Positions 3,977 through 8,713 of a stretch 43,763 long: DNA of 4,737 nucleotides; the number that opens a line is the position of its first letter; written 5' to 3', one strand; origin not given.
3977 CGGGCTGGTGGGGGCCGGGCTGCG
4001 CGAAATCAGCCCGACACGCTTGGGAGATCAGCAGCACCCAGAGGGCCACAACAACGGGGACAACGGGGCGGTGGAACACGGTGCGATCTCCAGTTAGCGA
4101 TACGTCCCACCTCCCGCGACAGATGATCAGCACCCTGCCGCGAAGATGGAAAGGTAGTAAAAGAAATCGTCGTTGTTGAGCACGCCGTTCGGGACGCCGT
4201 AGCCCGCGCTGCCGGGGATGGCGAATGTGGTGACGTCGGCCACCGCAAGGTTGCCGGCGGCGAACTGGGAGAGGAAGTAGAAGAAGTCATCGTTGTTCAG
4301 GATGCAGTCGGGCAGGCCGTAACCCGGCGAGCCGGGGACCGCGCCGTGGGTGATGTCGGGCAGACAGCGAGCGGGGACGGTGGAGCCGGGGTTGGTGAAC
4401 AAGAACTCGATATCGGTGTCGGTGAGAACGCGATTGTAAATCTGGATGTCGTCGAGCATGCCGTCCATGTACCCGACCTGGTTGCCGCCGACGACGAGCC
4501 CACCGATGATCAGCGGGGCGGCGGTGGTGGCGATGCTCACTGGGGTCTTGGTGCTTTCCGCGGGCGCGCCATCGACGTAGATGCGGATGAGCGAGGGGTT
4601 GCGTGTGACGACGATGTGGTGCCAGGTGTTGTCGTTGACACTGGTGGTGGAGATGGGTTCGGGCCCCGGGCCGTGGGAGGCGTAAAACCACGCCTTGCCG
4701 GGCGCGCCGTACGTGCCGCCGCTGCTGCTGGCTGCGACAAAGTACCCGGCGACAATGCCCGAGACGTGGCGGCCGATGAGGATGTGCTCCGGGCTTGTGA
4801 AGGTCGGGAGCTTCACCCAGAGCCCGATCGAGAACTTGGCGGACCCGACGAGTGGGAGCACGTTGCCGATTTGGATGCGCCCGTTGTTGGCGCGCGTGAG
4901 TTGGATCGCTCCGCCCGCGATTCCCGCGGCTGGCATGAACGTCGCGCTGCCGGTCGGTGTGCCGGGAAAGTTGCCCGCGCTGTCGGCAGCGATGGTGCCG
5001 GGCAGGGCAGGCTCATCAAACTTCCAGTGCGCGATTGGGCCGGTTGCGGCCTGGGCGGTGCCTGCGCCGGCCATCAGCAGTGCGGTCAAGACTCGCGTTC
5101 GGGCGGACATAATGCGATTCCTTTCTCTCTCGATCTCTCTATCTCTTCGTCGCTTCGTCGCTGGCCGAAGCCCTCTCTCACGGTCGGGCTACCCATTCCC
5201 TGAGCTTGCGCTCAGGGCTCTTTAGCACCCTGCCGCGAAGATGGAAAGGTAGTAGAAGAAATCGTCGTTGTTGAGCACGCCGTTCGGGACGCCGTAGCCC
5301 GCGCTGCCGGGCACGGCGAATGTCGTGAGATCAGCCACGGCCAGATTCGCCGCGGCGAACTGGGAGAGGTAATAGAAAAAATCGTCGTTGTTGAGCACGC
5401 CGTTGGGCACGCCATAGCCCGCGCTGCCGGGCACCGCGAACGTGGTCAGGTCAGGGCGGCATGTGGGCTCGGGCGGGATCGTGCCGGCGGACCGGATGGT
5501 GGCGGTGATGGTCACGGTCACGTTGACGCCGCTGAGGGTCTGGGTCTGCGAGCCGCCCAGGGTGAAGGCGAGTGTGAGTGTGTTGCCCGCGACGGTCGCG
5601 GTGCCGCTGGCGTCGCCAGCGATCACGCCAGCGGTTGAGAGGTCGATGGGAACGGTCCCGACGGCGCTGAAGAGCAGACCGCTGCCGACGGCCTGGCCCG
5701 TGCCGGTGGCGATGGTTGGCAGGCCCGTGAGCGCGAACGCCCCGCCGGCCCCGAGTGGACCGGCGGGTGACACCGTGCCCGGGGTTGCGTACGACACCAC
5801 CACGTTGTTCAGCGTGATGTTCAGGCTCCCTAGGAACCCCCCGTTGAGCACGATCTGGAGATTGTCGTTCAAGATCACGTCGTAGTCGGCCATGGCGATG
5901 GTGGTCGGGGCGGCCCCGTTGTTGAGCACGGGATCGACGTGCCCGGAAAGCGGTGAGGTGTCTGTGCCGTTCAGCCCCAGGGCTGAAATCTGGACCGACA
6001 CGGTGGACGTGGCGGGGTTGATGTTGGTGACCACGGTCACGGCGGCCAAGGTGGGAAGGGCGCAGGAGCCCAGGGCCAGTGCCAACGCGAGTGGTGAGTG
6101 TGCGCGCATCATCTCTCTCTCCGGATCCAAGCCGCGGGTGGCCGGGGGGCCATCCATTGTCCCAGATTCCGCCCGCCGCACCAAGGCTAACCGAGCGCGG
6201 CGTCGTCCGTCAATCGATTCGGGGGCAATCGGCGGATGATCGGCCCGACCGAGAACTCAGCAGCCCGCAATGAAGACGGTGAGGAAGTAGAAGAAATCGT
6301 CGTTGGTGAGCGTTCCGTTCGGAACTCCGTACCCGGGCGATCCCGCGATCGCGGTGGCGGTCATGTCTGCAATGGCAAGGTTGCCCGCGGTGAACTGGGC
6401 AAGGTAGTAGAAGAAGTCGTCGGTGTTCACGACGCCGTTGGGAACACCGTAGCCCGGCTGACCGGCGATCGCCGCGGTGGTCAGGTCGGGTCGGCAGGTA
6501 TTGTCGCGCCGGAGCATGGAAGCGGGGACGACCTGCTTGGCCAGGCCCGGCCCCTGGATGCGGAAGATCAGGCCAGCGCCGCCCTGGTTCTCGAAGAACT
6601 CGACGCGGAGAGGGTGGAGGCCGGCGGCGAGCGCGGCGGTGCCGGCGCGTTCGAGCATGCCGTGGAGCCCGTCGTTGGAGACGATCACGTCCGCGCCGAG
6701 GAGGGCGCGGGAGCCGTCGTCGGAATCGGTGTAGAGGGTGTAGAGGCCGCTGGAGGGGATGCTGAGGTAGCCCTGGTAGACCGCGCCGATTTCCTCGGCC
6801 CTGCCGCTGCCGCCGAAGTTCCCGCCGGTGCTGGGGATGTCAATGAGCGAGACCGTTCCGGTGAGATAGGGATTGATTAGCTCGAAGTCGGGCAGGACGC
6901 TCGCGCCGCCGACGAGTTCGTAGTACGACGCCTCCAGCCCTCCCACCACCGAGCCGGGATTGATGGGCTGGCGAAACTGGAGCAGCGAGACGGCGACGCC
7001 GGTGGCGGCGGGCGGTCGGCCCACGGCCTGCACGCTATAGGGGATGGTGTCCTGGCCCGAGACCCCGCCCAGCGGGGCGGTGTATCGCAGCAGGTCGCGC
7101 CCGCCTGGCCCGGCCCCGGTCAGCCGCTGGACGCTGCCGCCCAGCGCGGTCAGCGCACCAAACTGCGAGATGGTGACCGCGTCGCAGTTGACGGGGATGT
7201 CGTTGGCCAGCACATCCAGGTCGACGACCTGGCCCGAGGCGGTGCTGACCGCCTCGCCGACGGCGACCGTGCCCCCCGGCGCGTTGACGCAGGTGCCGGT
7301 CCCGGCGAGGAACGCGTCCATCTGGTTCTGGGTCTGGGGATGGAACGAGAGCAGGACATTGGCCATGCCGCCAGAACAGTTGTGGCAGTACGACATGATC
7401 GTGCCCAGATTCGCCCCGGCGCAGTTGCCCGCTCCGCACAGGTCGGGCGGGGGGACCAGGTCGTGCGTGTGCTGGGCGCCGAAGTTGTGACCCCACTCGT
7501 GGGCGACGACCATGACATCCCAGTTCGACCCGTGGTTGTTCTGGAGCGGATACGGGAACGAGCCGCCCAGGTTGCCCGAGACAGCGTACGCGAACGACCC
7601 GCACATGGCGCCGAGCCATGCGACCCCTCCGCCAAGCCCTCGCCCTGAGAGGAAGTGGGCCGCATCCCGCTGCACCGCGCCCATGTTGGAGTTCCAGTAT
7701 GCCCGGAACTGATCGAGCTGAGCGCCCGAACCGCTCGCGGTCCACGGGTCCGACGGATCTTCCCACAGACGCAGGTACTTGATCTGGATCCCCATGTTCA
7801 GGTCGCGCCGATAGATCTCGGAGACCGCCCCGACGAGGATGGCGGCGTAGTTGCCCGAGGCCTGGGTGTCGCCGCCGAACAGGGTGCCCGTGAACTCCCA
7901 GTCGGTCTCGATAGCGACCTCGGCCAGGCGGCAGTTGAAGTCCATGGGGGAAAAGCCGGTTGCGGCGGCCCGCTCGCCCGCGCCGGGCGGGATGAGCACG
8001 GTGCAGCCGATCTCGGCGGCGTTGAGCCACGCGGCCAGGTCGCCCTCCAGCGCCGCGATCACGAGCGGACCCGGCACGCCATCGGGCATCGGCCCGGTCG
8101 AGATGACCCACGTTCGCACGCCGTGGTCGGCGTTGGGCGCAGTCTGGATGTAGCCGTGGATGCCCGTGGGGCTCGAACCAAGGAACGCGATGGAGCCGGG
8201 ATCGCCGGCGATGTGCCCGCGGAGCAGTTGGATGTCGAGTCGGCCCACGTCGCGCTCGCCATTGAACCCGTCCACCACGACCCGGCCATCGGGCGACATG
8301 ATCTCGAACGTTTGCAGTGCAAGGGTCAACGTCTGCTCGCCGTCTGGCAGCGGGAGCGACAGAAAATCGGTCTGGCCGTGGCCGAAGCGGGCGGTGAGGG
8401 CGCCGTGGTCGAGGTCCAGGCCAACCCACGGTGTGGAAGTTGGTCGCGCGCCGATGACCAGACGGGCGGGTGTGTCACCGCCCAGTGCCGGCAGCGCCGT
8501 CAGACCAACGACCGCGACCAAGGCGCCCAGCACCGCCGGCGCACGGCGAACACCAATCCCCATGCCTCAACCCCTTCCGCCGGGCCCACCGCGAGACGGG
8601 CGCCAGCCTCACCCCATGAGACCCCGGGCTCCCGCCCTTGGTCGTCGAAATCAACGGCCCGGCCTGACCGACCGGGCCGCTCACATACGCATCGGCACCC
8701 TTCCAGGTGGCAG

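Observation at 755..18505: Array of ten secreted proteins with unrelated N-terminal domains, all ending in one Cys-bounded, duplicated dockerin-like module that stops at Gly-Cys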

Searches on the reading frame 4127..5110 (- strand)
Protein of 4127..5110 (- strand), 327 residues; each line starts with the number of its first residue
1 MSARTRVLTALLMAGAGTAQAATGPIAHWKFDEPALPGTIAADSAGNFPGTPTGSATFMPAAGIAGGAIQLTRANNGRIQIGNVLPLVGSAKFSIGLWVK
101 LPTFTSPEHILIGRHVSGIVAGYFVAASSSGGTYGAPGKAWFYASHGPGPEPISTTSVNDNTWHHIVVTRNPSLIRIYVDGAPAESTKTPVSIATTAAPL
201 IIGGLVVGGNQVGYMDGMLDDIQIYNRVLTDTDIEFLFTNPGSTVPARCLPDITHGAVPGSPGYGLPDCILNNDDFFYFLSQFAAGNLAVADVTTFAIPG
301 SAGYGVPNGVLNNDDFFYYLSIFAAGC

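Call 4: search_protein_families(library=ncbifam, proteins=[window:4127-5110:-], max_evalue=0.01)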
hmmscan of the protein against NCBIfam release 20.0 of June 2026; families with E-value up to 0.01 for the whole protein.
window:4127-5110:- (327 aa): 2 families
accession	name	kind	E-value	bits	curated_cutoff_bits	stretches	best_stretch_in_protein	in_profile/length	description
NF041540.1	dockerin_GC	domain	7.4e-23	80.7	29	1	249-327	1-67/67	GC-type dockerin domain-anchored protein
NF052521.1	TafC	equivalog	2.7e-10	39.9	410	1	153-240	274-362/373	TafC family fimbrial protein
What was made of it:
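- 4127..5110 (-): Gene 3: signal peptide, Laminin_G_3 (LamG) domain, tail (4127-4366). NF041540, 80.7 bits (call 4).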

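Call 5: search_protein_families(library=pfam, proteins=[window:4127-5110:-], max_evalue=0.01)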
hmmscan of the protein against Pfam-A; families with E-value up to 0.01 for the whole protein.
window:4127-5110:- (327 aa): 3 families
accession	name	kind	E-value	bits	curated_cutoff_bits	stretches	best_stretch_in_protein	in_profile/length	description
PF13385.13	Laminin_G_3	-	3.1e-24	86.3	27.6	1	75-234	3-150/151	Concanavalin A-like lectin/glucanases superfamily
PF02210.31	Laminin_G_2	-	4.5e-08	34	22.9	1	146-205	36-99/126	Laminin G domain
PF00054.30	Laminin_G_1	-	3.7e-05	24.4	24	1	155-206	47-101/131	Laminin G domain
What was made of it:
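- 4127..5110 (-): PF13385, 86.3 bits (call 5).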

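Call 12: find_encoding_contigs(protein=window:4127-5110:-, flank=10000, max_places=5)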
Protein window:4127-5110:- (327 aa): 10 contigs read that carry it; 5 places shown.
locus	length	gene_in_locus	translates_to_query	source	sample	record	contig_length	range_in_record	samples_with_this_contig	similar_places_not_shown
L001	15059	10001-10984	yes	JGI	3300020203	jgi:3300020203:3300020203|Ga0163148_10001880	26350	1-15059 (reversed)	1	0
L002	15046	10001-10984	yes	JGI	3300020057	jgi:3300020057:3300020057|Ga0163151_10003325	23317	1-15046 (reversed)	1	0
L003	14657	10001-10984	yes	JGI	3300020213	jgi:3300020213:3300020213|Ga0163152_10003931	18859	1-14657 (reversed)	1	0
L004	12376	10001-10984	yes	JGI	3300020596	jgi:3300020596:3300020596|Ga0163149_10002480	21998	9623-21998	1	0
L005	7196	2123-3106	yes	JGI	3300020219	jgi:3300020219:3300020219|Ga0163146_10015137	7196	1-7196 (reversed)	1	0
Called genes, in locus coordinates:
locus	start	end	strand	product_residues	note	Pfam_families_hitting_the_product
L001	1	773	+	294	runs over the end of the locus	-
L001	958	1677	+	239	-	-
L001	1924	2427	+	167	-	-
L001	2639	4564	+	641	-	PF03150:CCP_MauG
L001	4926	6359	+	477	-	PF07995:GSDH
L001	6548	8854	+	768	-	PF13583:Reprolysin_4, PF13688:Reprolysin_5, PF01421:Reprolysin (weak), PF13574:Reprolysin_2, PF13582:Reprolysin_3, PF17963:Big_9 (faint), PF07691:PA14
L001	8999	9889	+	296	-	-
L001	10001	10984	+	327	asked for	PF13385:Laminin_G_3, PF02210:Laminin_G_2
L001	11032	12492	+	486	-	PF12740:PETase, PF07224:Chlorophyllase (weak), PF12146:Hydrolase_4 (faint), PF01738:DLH (weak)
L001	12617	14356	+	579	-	PF04371:PAD_porph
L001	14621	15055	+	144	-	-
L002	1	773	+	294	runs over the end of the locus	-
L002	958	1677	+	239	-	-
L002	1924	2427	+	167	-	-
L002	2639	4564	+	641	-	PF03150:CCP_MauG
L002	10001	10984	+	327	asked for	PF13385:Laminin_G_3, PF02210:Laminin_G_2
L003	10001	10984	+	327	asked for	PF13385:Laminin_G_3, PF02210:Laminin_G_2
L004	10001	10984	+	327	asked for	PF13385:Laminin_G_3, PF02210:Laminin_G_2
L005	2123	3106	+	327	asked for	PF13385:Laminin_G_3, PF02210:Laminin_G_2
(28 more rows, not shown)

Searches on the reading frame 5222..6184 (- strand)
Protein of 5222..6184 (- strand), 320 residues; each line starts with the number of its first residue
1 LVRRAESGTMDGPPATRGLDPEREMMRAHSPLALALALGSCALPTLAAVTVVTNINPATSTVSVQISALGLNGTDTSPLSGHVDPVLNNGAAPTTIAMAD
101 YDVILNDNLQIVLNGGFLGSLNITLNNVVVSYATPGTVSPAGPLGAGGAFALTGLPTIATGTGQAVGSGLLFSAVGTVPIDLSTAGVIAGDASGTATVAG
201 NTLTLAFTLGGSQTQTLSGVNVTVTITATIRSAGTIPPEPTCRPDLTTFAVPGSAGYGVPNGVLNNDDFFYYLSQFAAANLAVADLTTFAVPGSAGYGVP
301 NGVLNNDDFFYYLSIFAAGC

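Call 4: search_protein_families(library=ncbifam, proteins=[window:5222-6184:-], max_evalue=0.01)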
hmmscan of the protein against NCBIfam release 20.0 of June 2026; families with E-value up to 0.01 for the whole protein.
window:5222-6184:- (320 aa): 2 families
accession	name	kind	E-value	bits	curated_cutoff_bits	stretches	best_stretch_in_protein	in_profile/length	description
NF041540.1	dockerin_GC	domain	1.3e-23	83.2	29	1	242-320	1-67/67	GC-type dockerin domain-anchored protein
TIGR04226.1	RrgB_K2N_iso_D2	domain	0.0026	18.6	30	1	190-233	66-107/123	isopeptide-forming domain-containing fimbrial protein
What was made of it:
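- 5222..6112 (-): Gene 4: signal peptide, N-domain with no known family, tail (5222-5461). NF041540, 83.2 bits (call 4).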

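Call 5: search_protein_families(library=pfam, proteins=[window:5222-6184:-], max_evalue=0.01)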
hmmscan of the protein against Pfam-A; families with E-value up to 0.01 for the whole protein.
window:5222-6184:- (320 aa): 0 families
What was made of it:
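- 5222..6112 (-): No Pfam family (call 5).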

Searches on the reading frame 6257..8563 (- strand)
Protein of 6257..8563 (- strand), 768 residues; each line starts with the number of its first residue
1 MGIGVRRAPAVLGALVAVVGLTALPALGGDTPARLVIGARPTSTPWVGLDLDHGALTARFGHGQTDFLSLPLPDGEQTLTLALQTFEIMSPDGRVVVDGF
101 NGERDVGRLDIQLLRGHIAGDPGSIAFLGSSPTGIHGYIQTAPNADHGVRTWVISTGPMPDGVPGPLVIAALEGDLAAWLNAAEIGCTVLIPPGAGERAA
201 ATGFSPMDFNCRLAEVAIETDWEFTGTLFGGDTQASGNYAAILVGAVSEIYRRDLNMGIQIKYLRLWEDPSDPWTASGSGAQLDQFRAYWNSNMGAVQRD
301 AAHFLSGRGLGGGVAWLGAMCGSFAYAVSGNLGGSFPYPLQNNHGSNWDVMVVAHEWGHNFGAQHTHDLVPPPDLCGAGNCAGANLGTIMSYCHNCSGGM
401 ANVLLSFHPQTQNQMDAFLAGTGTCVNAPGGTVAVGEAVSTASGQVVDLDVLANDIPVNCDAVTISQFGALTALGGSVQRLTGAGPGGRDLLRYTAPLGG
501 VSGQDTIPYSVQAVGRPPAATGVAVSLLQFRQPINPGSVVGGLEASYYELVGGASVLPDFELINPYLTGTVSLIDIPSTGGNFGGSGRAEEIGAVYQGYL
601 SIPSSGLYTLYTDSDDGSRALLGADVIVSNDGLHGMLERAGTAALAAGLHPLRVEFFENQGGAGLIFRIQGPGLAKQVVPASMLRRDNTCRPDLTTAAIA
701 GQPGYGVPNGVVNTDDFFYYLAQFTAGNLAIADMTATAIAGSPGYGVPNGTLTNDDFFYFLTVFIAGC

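Call 4: search_protein_families(library=ncbifam, proteins=[window:6257-8563:-], max_evalue=0.01)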
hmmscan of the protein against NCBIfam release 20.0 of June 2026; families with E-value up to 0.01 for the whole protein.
window:6257-8563:- (768 aa): 1 family
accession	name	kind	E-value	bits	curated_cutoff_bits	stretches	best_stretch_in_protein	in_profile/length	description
NF041540.1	dockerin_GC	domain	2.3e-23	82.4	29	1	690-768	1-67/67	GC-type dockerin domain-anchored protein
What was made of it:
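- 6257..8563 (-): Gene 5: signal peptide, M12B reprolysin-like metalloprotease, Big_9, PA14, tail (6257-6496). NF041540, 82.4 bits (call 4).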

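Call 5: search_protein_families(library=pfam, proteins=[window:6257-8563:-], max_evalue=0.01)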
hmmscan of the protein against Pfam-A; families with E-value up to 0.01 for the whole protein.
window:6257-8563:- (768 aa): 7 families
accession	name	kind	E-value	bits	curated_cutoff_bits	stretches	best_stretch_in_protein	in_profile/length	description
PF13688.12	Reprolysin_5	-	1e-21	78.5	27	1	215-395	6-189/196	Metallo-peptidase family M12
PF13583.11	Reprolysin_4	-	6.8e-19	68.8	22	1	212-398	3-181/203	Metallo-peptidase family M12B Reprolysin-like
PF13582.12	Reprolysin_3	-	3e-15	57.3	22.4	1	239-366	3-123/123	Metallo-peptidase family M12B Reprolysin-like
PF13574.12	Reprolysin_2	-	5.9e-12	46.3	27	1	244-416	12-190/195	Metallo-peptidase family M12B Reprolysin-like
PF07691.17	PA14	-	1.1e-10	41.9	24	1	575-666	29-130/147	PA14 domain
PF01421.25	Reprolysin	-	5.1e-06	27.1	20.8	1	232-371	20-151/200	Reprolysin (M12B) family zinc metalloprotease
PF17963.7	Big_9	-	1.9e-05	25.9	23.6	1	433-512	5-75/89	Bacterial Ig domain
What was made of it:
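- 6257..8563 (-): PF13688, 78.5 bits, and PF07691, 41.9 bits (call 5).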
